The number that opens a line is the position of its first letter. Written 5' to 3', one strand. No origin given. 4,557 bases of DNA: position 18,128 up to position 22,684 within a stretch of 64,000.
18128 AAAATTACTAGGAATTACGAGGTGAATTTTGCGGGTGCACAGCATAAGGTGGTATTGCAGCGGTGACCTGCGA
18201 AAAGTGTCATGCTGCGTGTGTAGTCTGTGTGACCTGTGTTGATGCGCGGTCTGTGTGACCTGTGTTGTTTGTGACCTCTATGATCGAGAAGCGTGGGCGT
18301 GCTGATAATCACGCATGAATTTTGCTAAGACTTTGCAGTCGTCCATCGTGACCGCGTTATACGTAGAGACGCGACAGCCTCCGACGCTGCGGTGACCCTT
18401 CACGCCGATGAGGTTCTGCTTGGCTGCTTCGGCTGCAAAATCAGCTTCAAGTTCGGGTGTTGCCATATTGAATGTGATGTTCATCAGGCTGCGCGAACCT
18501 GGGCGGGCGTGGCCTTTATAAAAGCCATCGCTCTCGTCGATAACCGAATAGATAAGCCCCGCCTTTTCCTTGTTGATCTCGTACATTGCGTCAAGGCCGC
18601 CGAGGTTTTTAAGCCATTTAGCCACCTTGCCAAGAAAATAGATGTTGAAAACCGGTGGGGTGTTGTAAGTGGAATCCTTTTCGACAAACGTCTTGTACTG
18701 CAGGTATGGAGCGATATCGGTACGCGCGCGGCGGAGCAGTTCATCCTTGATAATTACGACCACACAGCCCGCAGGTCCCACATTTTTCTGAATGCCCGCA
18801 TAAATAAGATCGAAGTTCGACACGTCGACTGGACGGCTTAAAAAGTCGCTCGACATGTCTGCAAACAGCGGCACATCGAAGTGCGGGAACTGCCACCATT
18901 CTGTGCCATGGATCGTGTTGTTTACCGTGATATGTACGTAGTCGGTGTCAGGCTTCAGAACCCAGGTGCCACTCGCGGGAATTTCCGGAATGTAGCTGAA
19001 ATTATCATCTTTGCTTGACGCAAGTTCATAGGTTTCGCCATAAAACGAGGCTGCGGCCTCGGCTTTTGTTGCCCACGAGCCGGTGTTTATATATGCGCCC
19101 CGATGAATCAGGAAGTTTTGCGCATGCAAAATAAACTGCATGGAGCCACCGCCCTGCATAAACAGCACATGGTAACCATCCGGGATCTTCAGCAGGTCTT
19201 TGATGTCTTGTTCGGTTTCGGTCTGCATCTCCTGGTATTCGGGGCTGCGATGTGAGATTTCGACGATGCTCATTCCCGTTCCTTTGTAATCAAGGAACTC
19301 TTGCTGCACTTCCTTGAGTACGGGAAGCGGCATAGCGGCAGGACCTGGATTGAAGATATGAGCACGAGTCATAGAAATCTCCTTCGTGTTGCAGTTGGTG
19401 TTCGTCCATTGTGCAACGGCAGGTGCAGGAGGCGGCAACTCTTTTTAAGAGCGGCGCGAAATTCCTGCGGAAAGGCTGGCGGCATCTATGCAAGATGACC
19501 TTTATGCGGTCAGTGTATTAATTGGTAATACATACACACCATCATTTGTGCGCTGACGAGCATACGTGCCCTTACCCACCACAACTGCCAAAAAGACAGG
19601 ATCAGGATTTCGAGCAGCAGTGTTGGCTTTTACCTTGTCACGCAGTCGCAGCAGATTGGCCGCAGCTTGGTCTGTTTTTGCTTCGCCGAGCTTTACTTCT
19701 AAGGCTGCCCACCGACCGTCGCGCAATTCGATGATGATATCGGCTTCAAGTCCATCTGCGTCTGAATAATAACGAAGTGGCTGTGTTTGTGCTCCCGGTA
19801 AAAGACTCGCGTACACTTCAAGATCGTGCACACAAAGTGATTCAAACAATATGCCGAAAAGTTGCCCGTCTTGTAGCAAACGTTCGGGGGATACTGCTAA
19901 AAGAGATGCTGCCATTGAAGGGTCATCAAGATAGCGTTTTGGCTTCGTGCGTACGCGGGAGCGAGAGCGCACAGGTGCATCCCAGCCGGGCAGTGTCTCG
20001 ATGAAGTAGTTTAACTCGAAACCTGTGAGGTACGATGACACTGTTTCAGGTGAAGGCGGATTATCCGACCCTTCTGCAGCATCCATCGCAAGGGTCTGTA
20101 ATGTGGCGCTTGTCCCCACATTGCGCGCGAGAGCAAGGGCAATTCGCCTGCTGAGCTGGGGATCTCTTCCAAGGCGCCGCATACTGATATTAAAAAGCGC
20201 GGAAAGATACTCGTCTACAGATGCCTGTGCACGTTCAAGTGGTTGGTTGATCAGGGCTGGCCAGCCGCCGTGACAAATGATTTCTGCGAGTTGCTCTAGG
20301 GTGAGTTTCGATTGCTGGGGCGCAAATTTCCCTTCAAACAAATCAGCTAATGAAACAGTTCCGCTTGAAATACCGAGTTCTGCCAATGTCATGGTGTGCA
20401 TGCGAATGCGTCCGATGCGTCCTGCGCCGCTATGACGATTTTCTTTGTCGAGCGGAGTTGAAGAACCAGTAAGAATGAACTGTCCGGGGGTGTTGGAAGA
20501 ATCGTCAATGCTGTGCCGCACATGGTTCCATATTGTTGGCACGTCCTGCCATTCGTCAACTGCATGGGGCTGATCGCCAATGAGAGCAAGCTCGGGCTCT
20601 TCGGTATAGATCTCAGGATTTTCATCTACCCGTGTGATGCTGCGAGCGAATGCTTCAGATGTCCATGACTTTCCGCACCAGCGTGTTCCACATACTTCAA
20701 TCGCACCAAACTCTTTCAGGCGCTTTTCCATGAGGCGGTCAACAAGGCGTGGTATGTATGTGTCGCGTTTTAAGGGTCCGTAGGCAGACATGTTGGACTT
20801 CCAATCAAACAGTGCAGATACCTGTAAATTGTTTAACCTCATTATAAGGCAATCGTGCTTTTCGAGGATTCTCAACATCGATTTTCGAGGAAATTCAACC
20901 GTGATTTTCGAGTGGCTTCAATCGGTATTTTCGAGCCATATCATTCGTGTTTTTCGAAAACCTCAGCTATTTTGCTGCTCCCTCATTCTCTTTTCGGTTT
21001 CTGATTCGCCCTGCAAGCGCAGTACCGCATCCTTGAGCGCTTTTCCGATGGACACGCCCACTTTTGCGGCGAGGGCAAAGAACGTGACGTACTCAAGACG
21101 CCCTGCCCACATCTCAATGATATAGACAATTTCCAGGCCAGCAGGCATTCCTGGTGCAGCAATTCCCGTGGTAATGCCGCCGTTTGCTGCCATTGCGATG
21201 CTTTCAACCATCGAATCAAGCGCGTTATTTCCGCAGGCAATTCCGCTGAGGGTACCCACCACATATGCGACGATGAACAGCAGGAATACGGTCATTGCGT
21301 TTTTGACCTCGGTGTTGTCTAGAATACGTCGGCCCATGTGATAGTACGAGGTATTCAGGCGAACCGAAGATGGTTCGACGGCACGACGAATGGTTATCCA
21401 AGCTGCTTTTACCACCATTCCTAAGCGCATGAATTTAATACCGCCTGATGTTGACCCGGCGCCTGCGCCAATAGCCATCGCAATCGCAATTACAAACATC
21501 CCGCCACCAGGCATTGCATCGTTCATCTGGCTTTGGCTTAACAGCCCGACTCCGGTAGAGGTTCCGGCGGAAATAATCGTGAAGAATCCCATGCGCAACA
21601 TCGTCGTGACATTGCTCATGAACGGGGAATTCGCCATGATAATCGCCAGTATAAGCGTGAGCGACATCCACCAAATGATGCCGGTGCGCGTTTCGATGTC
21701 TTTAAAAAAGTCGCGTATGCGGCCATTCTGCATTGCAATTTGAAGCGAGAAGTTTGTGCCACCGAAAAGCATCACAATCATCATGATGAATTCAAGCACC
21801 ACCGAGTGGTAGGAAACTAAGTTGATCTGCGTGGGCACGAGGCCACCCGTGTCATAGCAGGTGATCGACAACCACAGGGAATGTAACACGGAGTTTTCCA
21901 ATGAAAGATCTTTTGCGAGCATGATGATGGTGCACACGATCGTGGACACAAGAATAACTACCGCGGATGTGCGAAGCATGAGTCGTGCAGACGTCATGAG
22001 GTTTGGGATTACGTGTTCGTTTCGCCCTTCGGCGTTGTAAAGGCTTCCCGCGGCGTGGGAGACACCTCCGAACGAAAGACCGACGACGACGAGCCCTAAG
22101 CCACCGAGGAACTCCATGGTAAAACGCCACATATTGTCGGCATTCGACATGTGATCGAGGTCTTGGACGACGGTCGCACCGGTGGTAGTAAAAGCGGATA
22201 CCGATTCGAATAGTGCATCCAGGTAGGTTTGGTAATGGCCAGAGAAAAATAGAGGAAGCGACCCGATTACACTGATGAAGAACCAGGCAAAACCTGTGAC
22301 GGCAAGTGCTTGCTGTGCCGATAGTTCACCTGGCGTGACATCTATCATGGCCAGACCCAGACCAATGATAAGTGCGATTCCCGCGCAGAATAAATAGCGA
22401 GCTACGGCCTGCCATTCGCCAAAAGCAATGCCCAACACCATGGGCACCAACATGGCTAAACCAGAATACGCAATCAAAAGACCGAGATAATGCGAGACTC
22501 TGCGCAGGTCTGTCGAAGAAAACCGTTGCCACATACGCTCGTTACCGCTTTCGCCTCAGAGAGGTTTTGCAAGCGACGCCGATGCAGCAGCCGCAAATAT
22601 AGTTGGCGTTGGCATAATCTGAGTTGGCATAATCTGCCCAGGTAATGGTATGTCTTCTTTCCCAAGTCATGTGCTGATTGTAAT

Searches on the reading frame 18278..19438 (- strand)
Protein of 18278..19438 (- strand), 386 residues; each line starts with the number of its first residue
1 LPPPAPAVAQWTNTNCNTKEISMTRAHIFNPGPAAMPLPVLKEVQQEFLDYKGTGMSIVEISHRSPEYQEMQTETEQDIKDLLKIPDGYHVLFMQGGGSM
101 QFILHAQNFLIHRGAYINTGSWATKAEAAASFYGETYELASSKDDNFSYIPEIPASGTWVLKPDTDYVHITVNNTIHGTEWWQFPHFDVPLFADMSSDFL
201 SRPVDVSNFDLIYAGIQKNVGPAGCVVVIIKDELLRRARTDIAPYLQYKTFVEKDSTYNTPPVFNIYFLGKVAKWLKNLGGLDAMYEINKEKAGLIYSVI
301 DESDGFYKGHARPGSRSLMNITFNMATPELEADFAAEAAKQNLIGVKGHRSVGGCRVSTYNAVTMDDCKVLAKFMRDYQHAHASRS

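Call 54: search_protein_families(library=pfam, proteins=[window:18278-19438:-], max_evalue=0.00001)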
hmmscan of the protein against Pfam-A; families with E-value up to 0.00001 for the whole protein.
window:18278-19438:- (386 aa): 1 family
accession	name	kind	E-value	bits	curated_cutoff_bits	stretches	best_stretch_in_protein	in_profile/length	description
PF00266.25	Aminotran_5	-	3.2e-38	132.1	21.5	1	28-370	3-370/371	Aminotransferase class-V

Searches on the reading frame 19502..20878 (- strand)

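Call 54: search_protein_families(library=pfam, proteins=[window:19502-20878:-], max_evalue=0.00001)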
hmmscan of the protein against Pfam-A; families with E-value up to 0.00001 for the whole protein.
window:19502-20878:- (458 aa): 2 families
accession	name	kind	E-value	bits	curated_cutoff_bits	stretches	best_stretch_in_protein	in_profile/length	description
PF13635.12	DUF4143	-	6.9e-26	91.3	28.1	1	237-397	10-159/160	Domain of unknown function (DUF4143)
PF13173.12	AAA_14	-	1.2e-09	38.7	27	1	61-168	6-128/129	AAA domain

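Call 104: search_protein_families(library=padloc, proteins=[window:19502-20878:-], max_evalue=0.01)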
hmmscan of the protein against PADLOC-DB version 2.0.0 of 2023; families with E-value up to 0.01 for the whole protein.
window:19502-20878:- (458 aa): 5 families
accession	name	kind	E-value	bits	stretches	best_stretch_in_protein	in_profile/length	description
PDLC04790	PDC-S01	-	2.3e-54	182.7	1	40-422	10-392/422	-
PDLC04789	PDC-S01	-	3.4e-14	50.7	1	44-405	4-348/375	-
PDLC04787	PDC-S01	-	3.1e-13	47.4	1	106-328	97-305/412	-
PDLC04786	PDC-S01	-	4.9e-05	20.2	0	310-410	303-399/439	-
PDLC04792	PDC-S01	-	0.0013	15.4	0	342-411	337-399/452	-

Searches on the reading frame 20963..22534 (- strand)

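Call 54: search_protein_families(library=pfam, proteins=[window:20963-22534:-], max_evalue=0.00001)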
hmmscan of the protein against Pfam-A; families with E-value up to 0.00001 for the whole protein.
window:20963-22534:- (523 aa): 1 family
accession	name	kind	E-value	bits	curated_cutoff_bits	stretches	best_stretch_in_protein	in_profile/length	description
PF02386.22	TrkH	-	2.7e-31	109.1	27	1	70-491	29-492/502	Cation transport protein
